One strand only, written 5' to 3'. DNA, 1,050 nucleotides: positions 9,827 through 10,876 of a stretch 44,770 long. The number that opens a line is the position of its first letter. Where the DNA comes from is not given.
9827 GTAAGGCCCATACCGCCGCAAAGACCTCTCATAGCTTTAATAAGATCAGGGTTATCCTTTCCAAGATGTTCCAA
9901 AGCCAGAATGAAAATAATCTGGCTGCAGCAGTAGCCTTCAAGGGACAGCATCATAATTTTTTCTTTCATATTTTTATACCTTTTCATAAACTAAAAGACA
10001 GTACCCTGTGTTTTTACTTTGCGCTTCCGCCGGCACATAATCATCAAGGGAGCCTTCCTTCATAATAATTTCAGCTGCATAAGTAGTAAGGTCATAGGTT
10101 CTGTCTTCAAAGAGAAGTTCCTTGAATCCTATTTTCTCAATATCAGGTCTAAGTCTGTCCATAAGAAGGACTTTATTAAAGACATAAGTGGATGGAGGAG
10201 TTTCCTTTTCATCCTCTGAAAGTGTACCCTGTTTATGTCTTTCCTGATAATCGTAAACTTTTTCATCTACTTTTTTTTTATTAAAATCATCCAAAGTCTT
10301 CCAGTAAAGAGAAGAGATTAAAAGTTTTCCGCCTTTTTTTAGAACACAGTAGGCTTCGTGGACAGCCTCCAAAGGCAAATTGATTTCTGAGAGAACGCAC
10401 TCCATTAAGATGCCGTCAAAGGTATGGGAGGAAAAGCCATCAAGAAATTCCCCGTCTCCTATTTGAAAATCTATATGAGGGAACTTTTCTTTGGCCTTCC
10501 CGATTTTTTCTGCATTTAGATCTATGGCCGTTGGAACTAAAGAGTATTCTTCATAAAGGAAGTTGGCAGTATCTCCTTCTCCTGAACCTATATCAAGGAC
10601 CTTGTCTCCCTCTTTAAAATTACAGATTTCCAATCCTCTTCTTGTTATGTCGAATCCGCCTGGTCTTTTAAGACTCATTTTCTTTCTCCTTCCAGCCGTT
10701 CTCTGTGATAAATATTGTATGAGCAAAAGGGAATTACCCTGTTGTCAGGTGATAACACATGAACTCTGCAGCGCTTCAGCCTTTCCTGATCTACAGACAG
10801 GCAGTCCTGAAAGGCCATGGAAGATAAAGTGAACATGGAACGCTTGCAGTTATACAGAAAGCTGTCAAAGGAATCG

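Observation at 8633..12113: Radical SAM / SAM-methyltransferase / C-GCAxxG-C-C / adenylating-ligase operon embedded in a molybdenum-cofactor locus: candidate undescribed cofactor or ligand maturation pathway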

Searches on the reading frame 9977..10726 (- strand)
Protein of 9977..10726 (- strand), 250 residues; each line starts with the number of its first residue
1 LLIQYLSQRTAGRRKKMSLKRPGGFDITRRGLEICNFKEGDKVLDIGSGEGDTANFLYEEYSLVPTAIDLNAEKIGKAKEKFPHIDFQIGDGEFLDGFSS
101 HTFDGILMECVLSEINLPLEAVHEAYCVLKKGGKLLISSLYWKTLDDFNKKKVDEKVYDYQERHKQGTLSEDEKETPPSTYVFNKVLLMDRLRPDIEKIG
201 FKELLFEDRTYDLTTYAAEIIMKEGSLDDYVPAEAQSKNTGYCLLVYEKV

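Call 5: search_protein_families(library=ncbifam, proteins=[window:9977-10726:-], max_evalue=0.001)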
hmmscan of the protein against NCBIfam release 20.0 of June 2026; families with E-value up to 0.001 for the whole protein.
window:9977-10726:- (250 aa): 20 families
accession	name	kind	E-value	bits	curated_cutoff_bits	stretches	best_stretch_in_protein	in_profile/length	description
NF045667.1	MTase_DVU1556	equivalog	2.3e-43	148.1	155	1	21-247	4-212/213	DVU_1556 family methyltransferase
TIGR02072.1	BioC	equivalog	4.9e-10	39.6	184.95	1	41-172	36-169/244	malonyl-ACP O-methyltransferase BioC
TIGR01934.1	MenG_MenH_UbiE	subfamily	3.7e-09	36.2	158.35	1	37-140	37-144/223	ubiquinone/menaquinone biosynthesis methyltransferase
NF043040.1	corrin_prot_MT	hypoth_equivalog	1.4e-08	34.4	180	1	38-138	39-148/216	corrinoid protein-associated methyltransferase CpaM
NF041537.1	ArsM_AhpD_UU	exception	3.7e-08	32.5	510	1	36-154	73-198/345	arsenite methyltransferase/AhpD domain selenoprotein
NF041536.1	ArsM_DUF2284_UU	exception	1.3e-07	30.4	575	1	34-139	71-182/459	arsenite methyltransferase/DUF2284 domain selenoprotein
NF001244.0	PRK00216.1-5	equivalog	4.5e-07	29.4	216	1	33-140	42-156/236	bifunctional demethylmenaquinone methyltransferase/2-methoxy-6-polyprenyl-1,4-benzoquinol methylase UbiE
NF047649.1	MTase_UXPK_star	exception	6.4e-07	28.7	460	1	35-140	73-184/283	methyltransferase/UXPK-star double selenoprotein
NF008823.0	PRK11873.1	subfamily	1.1e-06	28.4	263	1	33-140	71-184/272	arsenite methyltransferase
NF007610.0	PRK10258.1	equivalog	3e-06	26.8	342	1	33-156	36-159/251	malonyl-ACP O-methyltransferase BioC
NF001241.0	PRK00216.1-2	equivalog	3.2e-06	27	327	1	33-148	45-158/231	demethylmenaquinone methyltransferase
TIGR01983.1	UbiG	equivalog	8.3e-06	25.3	102.95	1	38-140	48-154/228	bifunctional 2-polyprenyl-6-hydroxyphenol methylase/3-demethylubiquinol 3-O-methyltransferase UbiG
NF001242.0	PRK00216.1-3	equivalog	1e-05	25.1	351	1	40-138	71-176/258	bifunctional demethylmenaquinone methyltransferase/2-methoxy-6-polyprenyl-1,4-benzoquinol methylase UbiE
NF052510.1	methyltran_MpqE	exception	1.5e-05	24.5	335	1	29-136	36-150/234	methyl-plastoquinone biosynthesis methyltransferase MpqE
NF045823.1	PthPhpthDimycoMt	equivalog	1.9e-05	24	300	1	39-140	66-169/256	phthiotriol/phenolphthiotriol dimycocerosates methyltransferase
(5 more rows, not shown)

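Call 6: search_protein_families(library=pfam, proteins=[window:9977-10726:-], max_evalue=0.001)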
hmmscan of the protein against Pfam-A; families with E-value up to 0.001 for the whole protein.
window:9977-10726:- (250 aa): 8 families
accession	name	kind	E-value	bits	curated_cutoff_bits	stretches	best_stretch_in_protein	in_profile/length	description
PF13847.12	Methyltransf_31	-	8.7e-13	48.6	27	1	38-160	2-125/145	Methyltransferase domain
PF08241.18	Methyltransf_11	-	1.1e-12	48.9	21.2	1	44-137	1-95/95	Methyltransferase domain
PF13649.12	Methyltransf_25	-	2.1e-12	48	27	1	43-133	1-97/97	Methyltransferase domain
PF13489.12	Methyltransf_23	-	4.4e-09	36.7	27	1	37-140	20-119/164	Methyltransferase domain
PF08242.18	Methyltransf_12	-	2.9e-07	31.6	30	1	44-135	1-98/98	Methyltransferase domain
PF01209.24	Ubie_methyltran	-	1.4e-05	25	20.1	1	33-137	41-151/233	ubiE/COQ5 methyltransferase family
PF07021.18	MetW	-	1.6e-05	25.1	21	1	38-129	12-102/193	Methionine biosynthesis protein MetW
PF02353.26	CMAS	-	0.00034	20.5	27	1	32-88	55-111/273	Mycolic acid cyclopropane synthetase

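Call 35: search_solved_structures(query=window:9977-10726:-, max_evalue=0.001)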
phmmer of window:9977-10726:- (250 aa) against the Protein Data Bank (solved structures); distinct sequences matched with E-value up to 0.001: 11.
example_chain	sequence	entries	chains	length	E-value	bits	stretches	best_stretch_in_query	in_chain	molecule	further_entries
5wp4_A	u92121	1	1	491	7.5e-07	32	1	22-173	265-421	Phosphoethanolamine N-methyltransferase 1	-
4ine_A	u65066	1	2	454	9.3e-06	28.5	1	21-147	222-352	Protein PMT-2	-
4r6w_A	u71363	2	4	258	1.7e-05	27.6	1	22-165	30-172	Phosphoethanolamine N-methyltransferase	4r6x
5wp5_A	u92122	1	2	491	1.8e-05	27.5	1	22-144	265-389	Phosphomethylethanolamine N-methyltransferase 2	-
1ve3_A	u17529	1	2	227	2.5e-05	27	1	37-137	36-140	hypothetical protein PH0226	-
1vl5_A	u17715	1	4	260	3.8e-05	26.5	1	25-148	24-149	unknown conserved protein BH2331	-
3uj6_A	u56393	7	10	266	4.3e-05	26.3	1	22-165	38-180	Phosphoethanolamine N-methyltransferase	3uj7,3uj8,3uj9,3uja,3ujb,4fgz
3ujd_A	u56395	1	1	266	4.3e-05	26.3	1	22-165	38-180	Phosphoethanolamine N-methyltransferase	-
3ujc_A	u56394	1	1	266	5.1e-05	26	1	22-165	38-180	Phosphoethanolamine N-methyltransferase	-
3ccf_A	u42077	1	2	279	0.00013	24.7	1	32-136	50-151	Cyclopropane-fatty-acyl-phospholipid synthase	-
4krh_A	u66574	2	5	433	0.00042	23.1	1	35-201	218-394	Phosphoethanolamine N-methyltransferase 2 | Phospholethanolamine N-methyltransferase 2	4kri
